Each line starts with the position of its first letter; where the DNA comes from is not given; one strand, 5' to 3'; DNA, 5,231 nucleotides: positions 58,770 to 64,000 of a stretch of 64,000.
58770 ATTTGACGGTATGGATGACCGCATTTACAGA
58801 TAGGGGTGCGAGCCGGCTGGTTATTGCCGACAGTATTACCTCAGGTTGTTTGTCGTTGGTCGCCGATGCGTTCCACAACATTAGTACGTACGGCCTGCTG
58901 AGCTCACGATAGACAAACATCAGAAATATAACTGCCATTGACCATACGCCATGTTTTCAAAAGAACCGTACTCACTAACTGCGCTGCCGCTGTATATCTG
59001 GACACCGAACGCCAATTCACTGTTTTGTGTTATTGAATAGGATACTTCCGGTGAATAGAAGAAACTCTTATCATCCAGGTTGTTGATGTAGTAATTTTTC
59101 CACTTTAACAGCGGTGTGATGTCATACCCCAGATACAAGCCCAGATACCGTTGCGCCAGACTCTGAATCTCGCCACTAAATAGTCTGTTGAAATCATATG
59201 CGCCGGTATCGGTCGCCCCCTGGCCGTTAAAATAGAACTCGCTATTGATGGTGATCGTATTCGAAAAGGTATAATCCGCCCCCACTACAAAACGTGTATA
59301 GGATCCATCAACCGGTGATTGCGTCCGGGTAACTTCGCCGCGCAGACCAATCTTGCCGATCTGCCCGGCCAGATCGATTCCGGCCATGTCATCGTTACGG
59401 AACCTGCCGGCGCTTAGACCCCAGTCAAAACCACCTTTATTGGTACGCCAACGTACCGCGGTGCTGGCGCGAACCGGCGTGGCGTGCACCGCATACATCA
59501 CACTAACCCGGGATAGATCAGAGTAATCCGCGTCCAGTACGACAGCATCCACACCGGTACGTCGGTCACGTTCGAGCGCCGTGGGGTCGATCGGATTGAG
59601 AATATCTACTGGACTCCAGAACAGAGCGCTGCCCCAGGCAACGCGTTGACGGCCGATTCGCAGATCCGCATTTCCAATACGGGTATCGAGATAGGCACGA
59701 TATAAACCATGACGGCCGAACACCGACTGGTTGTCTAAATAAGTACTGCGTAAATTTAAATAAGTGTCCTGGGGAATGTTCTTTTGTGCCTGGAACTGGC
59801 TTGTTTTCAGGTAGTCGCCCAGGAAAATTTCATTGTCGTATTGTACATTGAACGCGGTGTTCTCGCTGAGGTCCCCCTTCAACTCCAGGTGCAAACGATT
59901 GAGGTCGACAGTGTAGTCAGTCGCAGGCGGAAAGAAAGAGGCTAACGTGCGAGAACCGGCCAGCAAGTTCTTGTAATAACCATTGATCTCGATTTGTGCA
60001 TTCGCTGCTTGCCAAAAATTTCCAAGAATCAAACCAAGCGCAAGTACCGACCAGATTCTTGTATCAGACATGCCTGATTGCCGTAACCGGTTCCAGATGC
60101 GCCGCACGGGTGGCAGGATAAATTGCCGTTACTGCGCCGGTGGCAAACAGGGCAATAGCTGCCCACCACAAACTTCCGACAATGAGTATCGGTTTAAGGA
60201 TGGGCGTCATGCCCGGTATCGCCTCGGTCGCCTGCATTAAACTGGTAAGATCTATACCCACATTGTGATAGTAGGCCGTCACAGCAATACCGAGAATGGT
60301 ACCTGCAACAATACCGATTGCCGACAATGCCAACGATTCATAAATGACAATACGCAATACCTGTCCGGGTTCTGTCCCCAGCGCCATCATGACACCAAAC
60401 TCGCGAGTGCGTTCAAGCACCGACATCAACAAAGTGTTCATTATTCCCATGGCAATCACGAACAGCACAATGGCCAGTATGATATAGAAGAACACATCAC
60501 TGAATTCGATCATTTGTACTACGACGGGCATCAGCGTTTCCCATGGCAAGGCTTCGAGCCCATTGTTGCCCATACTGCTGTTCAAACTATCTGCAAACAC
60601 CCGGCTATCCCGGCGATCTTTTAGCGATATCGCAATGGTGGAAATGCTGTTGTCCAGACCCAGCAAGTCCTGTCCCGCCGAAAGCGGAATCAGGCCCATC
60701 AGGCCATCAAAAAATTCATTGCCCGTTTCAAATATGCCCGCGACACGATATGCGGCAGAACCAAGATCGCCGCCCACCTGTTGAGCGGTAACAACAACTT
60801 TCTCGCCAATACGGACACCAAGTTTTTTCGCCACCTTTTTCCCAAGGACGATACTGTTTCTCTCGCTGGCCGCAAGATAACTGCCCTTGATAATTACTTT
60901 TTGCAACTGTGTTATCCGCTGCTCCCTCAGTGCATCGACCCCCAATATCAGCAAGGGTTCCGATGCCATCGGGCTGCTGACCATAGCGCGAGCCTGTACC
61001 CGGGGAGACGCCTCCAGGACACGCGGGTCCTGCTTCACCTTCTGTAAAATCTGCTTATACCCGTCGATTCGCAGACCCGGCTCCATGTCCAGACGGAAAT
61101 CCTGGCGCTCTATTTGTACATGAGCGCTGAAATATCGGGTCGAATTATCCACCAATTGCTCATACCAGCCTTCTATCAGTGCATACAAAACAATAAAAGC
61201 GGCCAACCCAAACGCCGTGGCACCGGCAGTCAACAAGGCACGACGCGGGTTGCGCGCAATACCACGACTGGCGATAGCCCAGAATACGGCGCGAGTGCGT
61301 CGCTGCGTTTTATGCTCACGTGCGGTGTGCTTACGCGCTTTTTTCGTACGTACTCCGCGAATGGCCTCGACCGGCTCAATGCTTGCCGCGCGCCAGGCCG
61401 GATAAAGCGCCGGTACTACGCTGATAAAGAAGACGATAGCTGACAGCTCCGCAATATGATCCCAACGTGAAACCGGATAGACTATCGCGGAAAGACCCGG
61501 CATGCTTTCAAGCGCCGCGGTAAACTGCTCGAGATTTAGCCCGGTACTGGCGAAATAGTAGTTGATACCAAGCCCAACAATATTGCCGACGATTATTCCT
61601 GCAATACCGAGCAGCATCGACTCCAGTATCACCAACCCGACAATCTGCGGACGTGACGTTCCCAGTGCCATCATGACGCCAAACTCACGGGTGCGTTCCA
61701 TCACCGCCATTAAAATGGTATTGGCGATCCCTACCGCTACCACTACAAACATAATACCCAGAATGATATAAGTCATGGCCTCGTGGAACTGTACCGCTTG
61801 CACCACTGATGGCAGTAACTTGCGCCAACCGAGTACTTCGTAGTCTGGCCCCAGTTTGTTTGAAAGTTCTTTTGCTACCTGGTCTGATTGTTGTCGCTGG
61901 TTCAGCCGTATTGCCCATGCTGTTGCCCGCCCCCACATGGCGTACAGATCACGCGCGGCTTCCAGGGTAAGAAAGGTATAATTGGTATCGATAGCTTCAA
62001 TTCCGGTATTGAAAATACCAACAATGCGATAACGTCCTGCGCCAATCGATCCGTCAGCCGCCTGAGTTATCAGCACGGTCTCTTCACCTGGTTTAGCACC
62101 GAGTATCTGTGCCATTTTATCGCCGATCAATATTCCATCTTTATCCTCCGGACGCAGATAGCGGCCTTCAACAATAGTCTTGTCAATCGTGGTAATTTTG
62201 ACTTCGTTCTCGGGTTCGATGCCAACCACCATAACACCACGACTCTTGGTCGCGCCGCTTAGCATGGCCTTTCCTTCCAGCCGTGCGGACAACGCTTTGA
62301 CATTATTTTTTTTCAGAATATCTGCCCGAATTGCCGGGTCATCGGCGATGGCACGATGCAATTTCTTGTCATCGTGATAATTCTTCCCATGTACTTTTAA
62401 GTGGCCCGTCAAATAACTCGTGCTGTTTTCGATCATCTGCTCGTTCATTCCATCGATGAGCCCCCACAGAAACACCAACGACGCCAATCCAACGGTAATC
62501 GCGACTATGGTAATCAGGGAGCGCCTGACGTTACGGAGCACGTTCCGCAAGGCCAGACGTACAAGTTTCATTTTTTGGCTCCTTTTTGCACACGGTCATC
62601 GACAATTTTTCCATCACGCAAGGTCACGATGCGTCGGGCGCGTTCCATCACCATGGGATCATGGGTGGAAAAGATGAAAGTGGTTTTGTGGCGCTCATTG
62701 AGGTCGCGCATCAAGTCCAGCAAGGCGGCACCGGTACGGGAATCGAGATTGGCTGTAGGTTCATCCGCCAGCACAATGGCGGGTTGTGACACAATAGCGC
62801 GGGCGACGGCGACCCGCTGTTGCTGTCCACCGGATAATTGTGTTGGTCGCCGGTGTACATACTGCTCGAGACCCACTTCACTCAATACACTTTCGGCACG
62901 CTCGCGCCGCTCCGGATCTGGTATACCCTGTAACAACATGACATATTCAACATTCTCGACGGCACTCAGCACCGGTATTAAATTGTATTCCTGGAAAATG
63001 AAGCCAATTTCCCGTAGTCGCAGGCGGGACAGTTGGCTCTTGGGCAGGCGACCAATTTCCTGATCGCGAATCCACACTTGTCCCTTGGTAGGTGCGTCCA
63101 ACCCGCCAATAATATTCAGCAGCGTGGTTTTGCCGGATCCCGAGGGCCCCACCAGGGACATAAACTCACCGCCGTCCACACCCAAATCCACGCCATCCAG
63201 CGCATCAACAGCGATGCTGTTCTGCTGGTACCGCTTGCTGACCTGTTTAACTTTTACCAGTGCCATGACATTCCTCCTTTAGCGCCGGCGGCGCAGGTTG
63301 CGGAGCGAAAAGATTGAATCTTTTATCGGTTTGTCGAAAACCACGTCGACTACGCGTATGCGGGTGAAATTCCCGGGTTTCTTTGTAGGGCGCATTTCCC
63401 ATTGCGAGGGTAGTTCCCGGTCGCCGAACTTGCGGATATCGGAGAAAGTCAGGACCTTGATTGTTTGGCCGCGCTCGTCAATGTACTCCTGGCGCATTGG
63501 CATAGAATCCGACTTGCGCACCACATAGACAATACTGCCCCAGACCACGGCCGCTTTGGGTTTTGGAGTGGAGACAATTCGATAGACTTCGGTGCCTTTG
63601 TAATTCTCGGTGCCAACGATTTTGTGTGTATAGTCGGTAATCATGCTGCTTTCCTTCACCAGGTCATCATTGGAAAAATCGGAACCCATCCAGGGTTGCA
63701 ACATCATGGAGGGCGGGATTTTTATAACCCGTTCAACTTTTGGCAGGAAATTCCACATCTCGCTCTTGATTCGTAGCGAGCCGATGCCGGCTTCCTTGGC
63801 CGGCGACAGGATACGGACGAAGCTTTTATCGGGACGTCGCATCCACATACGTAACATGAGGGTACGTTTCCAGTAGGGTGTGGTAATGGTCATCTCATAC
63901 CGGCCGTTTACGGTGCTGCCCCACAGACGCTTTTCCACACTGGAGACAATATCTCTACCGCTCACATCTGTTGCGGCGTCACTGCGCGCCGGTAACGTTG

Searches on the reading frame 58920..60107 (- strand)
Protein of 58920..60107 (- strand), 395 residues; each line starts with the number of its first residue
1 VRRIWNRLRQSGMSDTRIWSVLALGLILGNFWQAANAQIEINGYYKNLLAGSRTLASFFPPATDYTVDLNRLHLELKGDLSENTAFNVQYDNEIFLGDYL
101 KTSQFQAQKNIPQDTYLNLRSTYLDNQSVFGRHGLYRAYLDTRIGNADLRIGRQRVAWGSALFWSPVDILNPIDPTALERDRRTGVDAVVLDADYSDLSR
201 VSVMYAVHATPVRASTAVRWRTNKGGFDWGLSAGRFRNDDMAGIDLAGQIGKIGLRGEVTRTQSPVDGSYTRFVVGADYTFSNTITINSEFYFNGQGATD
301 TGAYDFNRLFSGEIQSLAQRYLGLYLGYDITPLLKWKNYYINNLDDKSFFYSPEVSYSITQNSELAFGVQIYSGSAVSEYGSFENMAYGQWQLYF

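Call 94: search_protein_families(library=pfam, proteins=[window:58920-60107:-], max_evalue=0.001)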
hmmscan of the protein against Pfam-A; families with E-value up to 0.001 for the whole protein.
window:58920-60107:- (395 aa): 1 family
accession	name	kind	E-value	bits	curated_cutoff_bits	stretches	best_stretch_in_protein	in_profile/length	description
PF06980.17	DUF1302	-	1.8e-06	27.7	23.2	1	122-214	133-236/541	Protein of unknown function (DUF1302)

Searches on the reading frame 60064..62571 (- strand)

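Call 94: search_protein_families(library=pfam, proteins=[window:60064-62571:-], max_evalue=0.001)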
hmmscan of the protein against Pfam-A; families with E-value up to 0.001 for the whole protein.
window:60064-62571:- (835 aa): 2 families
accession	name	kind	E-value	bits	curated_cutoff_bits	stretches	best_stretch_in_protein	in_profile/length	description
PF02687.27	FtsX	-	5.1e-33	114.1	25.5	2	697-828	2-120/120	FtsX-like permease C-terminal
PF12704.14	MacB_PCD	-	4.7e-29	102.6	27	2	18-237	1-205/207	MacB-like periplasmic core domain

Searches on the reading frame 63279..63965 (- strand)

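Call 94: search_protein_families(library=pfam, proteins=[window:63279-63965:-], max_evalue=0.001)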
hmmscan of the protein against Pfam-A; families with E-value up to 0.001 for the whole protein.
window:63279-63965:- (228 aa): 1 family
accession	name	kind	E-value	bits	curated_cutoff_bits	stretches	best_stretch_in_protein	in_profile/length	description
PF17131.11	LolA_like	-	3.7e-54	183.6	30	1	46-226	3-184/184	Outer membrane lipoprotein-sorting protein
